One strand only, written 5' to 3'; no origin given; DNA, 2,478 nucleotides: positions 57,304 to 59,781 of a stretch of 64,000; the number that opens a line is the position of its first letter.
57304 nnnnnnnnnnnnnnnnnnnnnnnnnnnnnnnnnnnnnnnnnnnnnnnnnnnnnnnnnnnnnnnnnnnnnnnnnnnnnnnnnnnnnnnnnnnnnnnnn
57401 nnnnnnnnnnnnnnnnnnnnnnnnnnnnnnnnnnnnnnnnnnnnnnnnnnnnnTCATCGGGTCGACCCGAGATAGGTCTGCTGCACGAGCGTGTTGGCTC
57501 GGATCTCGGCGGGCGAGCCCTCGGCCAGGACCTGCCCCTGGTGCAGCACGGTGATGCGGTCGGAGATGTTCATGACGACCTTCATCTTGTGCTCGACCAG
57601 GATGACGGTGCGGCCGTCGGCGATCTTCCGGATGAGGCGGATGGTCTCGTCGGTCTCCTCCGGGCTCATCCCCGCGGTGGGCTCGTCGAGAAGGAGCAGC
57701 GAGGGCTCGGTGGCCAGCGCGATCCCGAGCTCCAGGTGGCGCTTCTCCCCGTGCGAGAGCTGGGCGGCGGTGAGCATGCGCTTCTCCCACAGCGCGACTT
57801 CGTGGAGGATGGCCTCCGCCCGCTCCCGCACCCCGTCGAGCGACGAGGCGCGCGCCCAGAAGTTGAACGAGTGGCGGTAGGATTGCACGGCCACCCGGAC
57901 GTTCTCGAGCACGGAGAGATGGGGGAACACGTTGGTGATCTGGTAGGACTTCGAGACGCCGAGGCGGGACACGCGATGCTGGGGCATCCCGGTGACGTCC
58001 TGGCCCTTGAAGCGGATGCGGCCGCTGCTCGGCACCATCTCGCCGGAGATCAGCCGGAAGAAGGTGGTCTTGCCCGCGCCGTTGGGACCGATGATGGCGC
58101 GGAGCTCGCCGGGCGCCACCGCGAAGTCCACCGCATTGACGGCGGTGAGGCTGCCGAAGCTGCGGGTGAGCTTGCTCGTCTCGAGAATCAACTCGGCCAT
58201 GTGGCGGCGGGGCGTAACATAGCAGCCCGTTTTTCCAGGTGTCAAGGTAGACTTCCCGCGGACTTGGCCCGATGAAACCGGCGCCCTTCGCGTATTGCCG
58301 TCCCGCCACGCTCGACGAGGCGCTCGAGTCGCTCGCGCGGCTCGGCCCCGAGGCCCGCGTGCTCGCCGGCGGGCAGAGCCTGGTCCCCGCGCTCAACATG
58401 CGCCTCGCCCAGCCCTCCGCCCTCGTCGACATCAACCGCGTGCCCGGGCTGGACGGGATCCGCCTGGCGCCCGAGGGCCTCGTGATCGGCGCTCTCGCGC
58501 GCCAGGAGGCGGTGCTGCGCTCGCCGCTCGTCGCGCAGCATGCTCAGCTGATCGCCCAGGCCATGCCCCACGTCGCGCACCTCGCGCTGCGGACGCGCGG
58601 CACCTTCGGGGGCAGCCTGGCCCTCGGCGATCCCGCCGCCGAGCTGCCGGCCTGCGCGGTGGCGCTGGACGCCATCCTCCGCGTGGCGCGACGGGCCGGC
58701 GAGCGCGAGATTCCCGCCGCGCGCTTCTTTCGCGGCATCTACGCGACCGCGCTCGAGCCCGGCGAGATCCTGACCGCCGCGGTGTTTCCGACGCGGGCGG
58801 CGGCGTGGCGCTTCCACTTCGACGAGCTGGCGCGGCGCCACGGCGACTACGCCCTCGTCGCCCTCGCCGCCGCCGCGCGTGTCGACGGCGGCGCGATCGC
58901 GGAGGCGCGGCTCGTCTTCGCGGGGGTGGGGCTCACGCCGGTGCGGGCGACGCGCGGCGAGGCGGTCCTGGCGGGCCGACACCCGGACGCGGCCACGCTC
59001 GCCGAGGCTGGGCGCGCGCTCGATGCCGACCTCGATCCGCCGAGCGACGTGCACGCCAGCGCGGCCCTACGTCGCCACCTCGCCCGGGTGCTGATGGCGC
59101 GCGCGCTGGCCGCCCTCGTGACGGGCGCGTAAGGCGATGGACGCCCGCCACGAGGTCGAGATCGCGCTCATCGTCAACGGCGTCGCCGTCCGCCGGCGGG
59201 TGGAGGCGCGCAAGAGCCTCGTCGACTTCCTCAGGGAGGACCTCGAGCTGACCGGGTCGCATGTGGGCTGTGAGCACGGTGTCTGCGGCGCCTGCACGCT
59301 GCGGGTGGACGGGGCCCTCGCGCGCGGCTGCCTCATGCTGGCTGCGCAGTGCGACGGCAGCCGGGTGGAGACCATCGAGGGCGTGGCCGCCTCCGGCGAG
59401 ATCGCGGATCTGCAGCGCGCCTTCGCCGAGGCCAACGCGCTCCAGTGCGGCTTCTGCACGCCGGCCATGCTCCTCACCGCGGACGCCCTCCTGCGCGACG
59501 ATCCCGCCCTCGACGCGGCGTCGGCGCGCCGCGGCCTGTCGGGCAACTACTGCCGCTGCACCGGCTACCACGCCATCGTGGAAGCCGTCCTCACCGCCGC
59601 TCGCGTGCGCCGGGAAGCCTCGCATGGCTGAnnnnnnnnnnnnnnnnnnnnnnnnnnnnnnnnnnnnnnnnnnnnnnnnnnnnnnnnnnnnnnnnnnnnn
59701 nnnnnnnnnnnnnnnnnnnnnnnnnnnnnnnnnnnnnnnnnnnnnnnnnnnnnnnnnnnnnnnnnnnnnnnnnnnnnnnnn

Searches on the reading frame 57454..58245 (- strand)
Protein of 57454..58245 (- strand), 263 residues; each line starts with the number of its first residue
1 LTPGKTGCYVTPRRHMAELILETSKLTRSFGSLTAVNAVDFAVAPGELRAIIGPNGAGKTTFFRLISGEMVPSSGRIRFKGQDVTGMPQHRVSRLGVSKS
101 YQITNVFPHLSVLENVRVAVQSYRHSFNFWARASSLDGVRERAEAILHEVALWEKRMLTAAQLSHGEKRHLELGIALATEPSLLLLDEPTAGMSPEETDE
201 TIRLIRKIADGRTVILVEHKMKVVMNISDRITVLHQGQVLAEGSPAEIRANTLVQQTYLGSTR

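Call 6: search_protein_families(library=pfam, proteins=[window:57454-58245:-], max_evalue=0.00001)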
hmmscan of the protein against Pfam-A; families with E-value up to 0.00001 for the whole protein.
window:57454-58245:- (263 aa): 3 families
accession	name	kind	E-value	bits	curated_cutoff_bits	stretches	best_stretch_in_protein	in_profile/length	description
PF00005.33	ABC_tran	-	5.2e-31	108.5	25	1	37-191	2-137/137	ABC transporter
PF13304.12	AAA_21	-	5.8e-10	40.2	27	0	158-216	233-295/304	AAA domain, putative AbiEii toxin, Type IV TA system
PF12399.14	BCA_ABC_TP_C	-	6.9e-08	32.4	25.5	1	238-261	1-24/27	Branched-chain amino acid ATP-binding cassette transporter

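Call 65: search_protein_families(library=ncbifam, proteins=[window:57457-58200:-], max_evalue=0.00001)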
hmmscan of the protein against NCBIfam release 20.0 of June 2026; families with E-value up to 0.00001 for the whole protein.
window:57457-58200:- (248 aa): 185 families (the best 25 are shown)
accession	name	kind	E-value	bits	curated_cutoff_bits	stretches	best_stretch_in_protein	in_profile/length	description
TIGR03411.1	urea_trans_UrtD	equivalog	5.3e-75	252.2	304.1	1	5-245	2-241/242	urea ABC transporter ATP-binding protein UrtD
NF008449.1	PRK11300.1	equivalog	6.3e-60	202.6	362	1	2-246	2-254/255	high-affinity branched-chain amino acid ABC transporter ATP-binding protein LivG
TIGR04406.1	LPS_export_lptB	equivalog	5.4e-49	166.6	240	1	6-246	2-235/239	LPS export ABC transporter ATP-binding protein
TIGR01188.1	drrA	subfamily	5.2e-42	144.2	312.45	1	14-235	2-213/302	daunorubicin resistance ABC transporter, ATP-binding protein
TIGR03410.1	urea_trans_UrtE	equivalog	2e-39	135.4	285.8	1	6-238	1-224/230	urea ABC transporter ATP-binding subunit UrtE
TIGR03864.1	PQQ_ABC_ATP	hypoth_equivalog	7.4e-39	133.6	302.25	1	6-241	2-230/236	ABC transporter, ATP-binding subunit, PQQ-dependent alcohol dehydrogenase system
TIGR02315.1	ABC_phnC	equivalog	9.5e-38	130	266.1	1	5-238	1-238/243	phosphonate ABC transporter ATP-binding protein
TIGR03873.1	F420-0_ABC_ATP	hypoth_equivalog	2.3e-37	128.6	372.4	1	6-243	2-234/256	putative F420-0 ABC transporter ATP-binding protein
TIGR00968.1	3a0106s01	subfamily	7.2e-37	127.2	342.75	1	9-236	4-221/237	sulfate ABC transporter ATP-binding protein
NF007253.0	PRK09700.1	equivalog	9.6e-37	126.7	772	1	2-240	2-239/510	D-allose ABC transporter ATP-binding protein AlsA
NF008144.0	PRK10895.1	equivalog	2.9e-36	125.2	381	1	6-246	4-237/241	LPS export ABC transporter ATP-binding protein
TIGR03265.1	PhnT2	equivalog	4e-35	121.7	457.7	1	6-234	5-223/353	putative 2-aminoethylphosphonate ABC transporter ATP-binding protein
NF010068.0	PRK13548.1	equivalog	5.6e-35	120.7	261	1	4-243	4-240/261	heme ABC transporter ATP-binding protein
NF047930.1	ABC_ATP_B6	equivalog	7.1e-35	120.6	670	1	6-236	3-226/510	putative B6 ABC transporter ATP-binding protein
TIGR04521.1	ECF_ATPase_2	equivalog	8.3e-35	120.2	330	1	19-236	19-235/279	energy-coupling factor transporter ATPase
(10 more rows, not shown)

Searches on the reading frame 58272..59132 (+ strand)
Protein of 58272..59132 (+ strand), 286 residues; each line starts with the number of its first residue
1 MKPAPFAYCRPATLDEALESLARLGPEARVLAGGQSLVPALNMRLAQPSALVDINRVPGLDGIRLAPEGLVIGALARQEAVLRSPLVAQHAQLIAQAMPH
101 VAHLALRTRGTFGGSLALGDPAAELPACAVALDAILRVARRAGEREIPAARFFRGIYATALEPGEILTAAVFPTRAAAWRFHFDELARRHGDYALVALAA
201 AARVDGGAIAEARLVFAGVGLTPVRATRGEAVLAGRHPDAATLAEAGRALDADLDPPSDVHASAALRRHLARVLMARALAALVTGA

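Call 6: search_protein_families(library=pfam, proteins=[window:58272-59132:+], max_evalue=0.00001)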
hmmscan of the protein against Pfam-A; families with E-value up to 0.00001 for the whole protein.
window:58272-59132:+ (286 aa): 2 families
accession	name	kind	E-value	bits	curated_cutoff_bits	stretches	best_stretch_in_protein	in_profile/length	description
PF00941.27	FAD_binding_5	-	1e-44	152.8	27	1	5-174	2-169/170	FAD binding domain in molybdopterin dehydrogenase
PF03450.22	CO_deh_flav_C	-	3.7e-26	91.7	25.5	1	182-280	2-100/102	CO dehydrogenase flavoprotein C-terminal domain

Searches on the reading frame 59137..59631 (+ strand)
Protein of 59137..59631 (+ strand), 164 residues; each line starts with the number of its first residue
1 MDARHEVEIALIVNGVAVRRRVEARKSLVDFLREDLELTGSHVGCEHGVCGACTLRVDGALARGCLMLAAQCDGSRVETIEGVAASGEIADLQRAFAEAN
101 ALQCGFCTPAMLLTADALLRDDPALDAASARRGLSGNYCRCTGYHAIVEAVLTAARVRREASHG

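Call 6: search_protein_families(library=pfam, proteins=[window:59137-59631:+], max_evalue=0.00001)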
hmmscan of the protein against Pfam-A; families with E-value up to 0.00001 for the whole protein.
window:59137-59631:+ (164 aa): 2 families
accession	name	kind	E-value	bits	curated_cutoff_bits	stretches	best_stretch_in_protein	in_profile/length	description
PF01799.25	Fer2_2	-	3.8e-26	91.5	30.3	1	79-151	1-74/75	[2Fe-2S] binding domain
PF00111.32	Fer2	-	1.7e-06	28.3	21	1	13-59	3-50/77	2Fe-2S iron-sulfur cluster binding domain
